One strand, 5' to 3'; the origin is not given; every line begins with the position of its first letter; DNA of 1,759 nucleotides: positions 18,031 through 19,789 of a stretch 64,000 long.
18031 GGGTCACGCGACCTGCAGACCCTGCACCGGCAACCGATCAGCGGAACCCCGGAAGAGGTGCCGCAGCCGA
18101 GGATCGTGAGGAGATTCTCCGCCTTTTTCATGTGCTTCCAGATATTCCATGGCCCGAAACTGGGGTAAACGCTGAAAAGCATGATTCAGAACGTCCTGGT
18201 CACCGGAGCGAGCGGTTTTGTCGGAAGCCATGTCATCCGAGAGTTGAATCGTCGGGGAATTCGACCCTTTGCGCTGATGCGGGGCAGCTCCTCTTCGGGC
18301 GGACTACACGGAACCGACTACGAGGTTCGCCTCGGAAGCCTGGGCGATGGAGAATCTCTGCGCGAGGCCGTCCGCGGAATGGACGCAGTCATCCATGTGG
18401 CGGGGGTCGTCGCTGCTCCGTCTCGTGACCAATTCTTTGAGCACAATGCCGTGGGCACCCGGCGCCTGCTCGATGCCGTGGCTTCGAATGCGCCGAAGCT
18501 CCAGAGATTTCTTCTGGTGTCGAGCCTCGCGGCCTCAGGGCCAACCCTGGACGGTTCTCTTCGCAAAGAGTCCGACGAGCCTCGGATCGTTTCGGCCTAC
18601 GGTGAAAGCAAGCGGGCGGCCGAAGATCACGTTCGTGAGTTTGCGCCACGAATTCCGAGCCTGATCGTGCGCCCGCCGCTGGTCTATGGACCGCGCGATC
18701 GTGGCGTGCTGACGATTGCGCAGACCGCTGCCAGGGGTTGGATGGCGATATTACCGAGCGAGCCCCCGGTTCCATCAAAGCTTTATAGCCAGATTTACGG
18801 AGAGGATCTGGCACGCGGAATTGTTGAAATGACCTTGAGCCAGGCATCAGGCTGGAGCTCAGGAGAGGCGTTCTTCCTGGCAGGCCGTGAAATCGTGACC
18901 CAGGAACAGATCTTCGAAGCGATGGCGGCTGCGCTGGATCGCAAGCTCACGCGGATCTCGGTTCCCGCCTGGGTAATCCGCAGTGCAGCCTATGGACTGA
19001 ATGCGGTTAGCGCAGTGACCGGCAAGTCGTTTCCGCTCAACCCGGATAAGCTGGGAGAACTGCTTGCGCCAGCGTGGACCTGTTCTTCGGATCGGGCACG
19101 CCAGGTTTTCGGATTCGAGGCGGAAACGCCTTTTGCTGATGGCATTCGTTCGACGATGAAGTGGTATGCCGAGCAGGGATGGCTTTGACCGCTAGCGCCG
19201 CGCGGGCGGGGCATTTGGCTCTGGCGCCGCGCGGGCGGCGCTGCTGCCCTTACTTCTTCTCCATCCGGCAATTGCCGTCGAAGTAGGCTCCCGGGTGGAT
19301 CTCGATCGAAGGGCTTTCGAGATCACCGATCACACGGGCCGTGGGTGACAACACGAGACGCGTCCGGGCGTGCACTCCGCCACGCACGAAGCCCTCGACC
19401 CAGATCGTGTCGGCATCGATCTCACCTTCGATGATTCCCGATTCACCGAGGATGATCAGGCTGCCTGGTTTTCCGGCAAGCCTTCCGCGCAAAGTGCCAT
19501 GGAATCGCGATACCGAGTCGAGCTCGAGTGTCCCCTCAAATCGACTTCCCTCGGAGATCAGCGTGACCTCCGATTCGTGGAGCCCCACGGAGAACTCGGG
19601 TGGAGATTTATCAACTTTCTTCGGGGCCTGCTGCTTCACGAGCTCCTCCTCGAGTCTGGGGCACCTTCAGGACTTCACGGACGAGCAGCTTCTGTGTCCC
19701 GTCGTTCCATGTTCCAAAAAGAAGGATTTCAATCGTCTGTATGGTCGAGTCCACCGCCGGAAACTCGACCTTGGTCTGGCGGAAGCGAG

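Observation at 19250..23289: Bactofilin coupled to an unknown membrane protein, divergent from a FrzS-like pseudo-receiver/coiled-coil protein and a metallophosphoesterase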

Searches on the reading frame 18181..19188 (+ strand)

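Call 3: search_protein_families(library=pfam, proteins=[window:18181-19188:+], max_evalue=0.1)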
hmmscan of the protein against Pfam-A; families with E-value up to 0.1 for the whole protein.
window:18181-19188:+ (335 aa): 9 families
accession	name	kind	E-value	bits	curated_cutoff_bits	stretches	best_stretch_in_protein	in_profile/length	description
PF01370.27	Epimerase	-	1e-27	97.5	20.9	1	5-218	1-225/240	NAD dependent epimerase/dehydratase family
PF01073.25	3Beta_HSD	-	2.5e-17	63.3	22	1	6-215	1-226/280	3-beta hydroxysteroid dehydrogenase/isomerase family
PF07993.18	NAD_binding_4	-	3.9e-16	59.4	20.1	2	58-188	80-227/258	Male sterility protein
PF13460.12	NAD_binding_10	-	9.3e-16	58.7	27.2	1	9-171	1-149/184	NAD(P)H-binding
PF16363.11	GDP_Man_Dehyd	-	1.7e-13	51.2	27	1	6-155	1-168/332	GDP-mannose 4,6 dehydratase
PF05368.20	NmrA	-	4.7e-11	43.3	27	1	3-268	3-250/298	NmrA-like family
PF04321.23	RmlD_sub_bind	-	1.2e-08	34.9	27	1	4-184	2-167/287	RmlD substrate binding domain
PF02719.21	Polysacc_synt_2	-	0.00029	20.6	20.2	1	5-122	1-135/293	Polysaccharide biosynthesis protein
PF00056.29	Ldh_1_N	-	0.0018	18.7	27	1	4-107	2-112/141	lactate/malate dehydrogenase, NAD binding domain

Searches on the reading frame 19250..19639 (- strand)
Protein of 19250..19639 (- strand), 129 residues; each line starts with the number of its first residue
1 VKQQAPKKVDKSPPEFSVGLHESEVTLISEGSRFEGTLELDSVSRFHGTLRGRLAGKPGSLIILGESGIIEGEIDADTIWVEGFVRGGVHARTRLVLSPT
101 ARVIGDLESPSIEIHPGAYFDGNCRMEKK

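Call 3: search_protein_families(library=pfam, proteins=[window:19250-19639:-], max_evalue=0.1)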
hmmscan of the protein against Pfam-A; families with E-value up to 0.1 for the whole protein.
window:19250-19639:- (129 aa): 1 family
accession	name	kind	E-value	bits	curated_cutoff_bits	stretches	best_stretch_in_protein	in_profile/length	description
PF04519.19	Bactofilin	-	9e-22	77.6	27.9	1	26-124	1-97/98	Polymer-forming cytoskeletal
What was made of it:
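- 19250..19639 (-): Bactofilin gene (129 aa). GTG start preceded by GGAGGAG. No MFSKKKK-type membrane-targeting N-terminus. PF04519 E=9e-22 (call 3).
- Checked: Bactofilin, 19250-19639(-), 129 aa. Pfam PF04519, E=9e-22, 77.6 bits against a cut-off of 27.9 (call 3).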

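Call 4: search_protein_families(library=ncbifam, proteins=[window:19250-19639:-], max_evalue=0.1)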
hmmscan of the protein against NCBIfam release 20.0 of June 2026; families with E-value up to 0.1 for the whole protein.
window:19250-19639:- (129 aa): 0 families
